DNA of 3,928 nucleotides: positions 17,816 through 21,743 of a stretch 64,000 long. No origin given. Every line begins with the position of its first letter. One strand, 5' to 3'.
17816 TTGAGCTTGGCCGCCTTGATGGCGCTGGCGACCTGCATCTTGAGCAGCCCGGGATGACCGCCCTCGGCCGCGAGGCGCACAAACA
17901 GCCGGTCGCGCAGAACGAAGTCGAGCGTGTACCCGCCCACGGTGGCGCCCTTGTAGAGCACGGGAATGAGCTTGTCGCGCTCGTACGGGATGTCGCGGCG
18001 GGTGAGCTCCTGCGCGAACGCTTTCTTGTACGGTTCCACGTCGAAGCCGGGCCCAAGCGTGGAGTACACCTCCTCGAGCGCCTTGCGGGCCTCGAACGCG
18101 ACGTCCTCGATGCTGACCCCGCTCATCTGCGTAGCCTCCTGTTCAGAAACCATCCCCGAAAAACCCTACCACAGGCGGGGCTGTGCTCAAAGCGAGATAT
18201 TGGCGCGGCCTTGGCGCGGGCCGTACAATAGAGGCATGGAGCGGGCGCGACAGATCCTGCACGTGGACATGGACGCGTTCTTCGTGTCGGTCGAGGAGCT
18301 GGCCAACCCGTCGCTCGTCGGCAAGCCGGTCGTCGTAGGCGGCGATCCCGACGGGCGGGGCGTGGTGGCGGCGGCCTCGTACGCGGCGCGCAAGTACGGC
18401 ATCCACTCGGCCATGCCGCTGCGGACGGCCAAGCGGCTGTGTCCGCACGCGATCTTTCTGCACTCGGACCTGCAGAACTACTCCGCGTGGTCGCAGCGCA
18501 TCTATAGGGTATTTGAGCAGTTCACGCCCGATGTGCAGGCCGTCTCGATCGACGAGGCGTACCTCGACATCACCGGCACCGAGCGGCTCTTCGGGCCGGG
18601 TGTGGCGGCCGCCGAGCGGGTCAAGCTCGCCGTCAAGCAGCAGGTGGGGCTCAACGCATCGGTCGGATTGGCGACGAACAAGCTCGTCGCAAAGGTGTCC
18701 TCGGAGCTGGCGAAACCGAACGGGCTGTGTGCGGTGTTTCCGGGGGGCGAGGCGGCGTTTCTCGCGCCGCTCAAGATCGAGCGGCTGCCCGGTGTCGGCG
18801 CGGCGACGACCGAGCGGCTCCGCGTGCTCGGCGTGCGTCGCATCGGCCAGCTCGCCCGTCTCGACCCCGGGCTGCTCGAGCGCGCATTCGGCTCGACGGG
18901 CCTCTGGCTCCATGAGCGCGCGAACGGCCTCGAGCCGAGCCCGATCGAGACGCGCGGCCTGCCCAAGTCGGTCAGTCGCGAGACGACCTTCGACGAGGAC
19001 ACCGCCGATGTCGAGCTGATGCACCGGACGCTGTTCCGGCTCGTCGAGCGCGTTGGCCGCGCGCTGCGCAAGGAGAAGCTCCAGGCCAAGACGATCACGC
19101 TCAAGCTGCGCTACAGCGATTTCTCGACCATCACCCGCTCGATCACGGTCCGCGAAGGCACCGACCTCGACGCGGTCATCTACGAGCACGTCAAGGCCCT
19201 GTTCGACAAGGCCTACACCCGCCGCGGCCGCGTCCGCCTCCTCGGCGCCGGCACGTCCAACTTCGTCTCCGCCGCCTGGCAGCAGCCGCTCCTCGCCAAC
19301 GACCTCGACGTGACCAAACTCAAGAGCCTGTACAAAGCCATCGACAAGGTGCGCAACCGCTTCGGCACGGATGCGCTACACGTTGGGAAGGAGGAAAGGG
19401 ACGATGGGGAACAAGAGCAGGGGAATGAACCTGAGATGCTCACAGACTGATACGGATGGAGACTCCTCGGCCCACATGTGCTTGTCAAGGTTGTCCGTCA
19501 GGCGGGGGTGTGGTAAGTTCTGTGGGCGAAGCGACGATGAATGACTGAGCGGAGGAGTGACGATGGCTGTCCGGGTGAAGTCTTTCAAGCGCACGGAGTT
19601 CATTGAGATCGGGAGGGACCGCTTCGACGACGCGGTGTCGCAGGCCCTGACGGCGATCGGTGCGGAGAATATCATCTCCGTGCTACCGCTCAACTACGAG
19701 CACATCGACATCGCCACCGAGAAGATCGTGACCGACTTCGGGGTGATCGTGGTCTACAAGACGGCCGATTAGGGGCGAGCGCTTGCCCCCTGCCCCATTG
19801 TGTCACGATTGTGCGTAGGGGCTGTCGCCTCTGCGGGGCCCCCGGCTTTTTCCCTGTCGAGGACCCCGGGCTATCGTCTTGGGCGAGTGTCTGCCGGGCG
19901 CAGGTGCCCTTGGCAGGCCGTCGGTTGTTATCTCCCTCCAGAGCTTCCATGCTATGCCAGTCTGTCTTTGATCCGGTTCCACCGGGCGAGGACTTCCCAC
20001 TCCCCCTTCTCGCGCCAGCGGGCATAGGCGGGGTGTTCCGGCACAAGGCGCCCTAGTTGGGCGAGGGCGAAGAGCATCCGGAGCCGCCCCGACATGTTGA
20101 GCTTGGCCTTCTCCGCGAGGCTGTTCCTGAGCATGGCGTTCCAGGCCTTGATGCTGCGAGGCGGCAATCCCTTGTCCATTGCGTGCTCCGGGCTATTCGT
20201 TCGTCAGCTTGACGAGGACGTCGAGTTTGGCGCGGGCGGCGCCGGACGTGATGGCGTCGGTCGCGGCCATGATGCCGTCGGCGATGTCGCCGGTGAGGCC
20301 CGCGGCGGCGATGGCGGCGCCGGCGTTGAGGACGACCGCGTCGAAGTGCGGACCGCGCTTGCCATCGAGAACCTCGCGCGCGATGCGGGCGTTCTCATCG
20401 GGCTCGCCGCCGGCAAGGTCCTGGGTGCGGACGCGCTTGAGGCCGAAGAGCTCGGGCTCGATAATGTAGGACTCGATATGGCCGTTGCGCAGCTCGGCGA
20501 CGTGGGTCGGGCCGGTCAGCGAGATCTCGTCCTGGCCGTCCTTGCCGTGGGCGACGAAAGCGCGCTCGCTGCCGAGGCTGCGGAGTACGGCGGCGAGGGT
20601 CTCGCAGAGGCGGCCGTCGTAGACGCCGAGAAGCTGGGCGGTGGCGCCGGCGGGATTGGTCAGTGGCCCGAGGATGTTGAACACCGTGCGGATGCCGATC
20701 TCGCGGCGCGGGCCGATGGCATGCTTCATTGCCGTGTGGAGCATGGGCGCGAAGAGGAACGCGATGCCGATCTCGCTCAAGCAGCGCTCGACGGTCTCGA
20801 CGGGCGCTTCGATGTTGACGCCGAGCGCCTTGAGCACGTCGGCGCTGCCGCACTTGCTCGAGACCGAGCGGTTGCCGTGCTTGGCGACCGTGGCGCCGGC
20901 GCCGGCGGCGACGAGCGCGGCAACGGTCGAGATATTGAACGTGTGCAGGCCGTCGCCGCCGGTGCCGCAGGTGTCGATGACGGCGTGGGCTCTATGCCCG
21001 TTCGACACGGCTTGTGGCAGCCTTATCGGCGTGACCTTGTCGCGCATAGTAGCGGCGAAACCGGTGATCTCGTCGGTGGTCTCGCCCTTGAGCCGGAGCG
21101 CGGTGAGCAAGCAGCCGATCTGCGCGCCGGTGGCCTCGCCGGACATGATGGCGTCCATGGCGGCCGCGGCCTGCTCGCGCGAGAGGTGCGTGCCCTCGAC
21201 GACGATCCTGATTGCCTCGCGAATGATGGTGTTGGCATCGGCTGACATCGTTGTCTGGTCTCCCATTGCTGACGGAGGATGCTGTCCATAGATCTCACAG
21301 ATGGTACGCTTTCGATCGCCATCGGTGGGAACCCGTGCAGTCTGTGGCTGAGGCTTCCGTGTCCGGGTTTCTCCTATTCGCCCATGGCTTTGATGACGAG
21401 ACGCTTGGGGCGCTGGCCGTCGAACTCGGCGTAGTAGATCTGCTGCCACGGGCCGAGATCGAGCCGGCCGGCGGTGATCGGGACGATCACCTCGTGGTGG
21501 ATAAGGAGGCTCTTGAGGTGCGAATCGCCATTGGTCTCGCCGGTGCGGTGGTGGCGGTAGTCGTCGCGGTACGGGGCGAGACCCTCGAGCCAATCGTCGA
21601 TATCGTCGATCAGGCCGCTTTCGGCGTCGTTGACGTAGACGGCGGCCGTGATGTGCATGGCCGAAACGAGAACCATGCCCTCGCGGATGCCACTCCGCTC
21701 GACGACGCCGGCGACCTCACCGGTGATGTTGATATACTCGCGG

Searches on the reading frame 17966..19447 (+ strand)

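Call 12: search_protein_families(library=pfam, proteins=[window:17966-19447:+], max_evalue=0.0001)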
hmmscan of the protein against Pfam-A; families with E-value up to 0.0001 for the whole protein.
window:17966-19447:+ (494 aa): 4 families
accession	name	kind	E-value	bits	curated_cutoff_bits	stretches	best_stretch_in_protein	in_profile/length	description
PF00817.25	IMS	-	3.1e-50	170.4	23.2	1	100-246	1-147/148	impB/mucB/samB family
PF11799.13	IMS_C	-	2.2e-29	102.5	20.7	1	333-440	1-106/109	impB/mucB/samB family C-terminal domain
PF21999.2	IMS_HHH_1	-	5.6e-07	30.4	27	1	273-322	2-52/53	DNA polymerase-iota, thumb domain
PF11798.14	IMS_HHH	-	8.8e-06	26.1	24.4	1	262-290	4-32/32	IMS family HHH motif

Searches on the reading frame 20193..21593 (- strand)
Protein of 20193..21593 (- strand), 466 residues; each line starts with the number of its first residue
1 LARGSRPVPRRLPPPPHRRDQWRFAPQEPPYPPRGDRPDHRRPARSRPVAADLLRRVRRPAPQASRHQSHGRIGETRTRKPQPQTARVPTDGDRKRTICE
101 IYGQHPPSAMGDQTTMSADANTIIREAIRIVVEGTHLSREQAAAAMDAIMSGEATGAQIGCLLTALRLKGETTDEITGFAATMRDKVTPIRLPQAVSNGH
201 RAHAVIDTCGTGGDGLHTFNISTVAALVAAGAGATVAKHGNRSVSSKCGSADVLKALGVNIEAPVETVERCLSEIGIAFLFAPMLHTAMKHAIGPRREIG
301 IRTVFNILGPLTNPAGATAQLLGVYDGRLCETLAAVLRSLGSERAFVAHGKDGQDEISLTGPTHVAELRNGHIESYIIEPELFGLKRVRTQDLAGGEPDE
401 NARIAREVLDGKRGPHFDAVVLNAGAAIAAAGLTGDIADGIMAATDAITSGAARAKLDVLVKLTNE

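Call 64: search_protein_families(library=pfam, proteins=[window:20193-21593:-], max_evalue=0.00001)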
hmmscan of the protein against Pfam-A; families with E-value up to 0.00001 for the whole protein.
window:20193-21593:- (466 aa): 2 families
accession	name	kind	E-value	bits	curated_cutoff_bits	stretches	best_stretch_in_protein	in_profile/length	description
PF00591.27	Glycos_transf_3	-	3.2e-96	322.3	27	1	204-453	3-252/253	Glycosyl transferase family, a/b domain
PF02885.22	Glycos_trans_3N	-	3e-22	78.6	26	1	126-186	2-62/63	Glycosyl transferase family, helical bundle domain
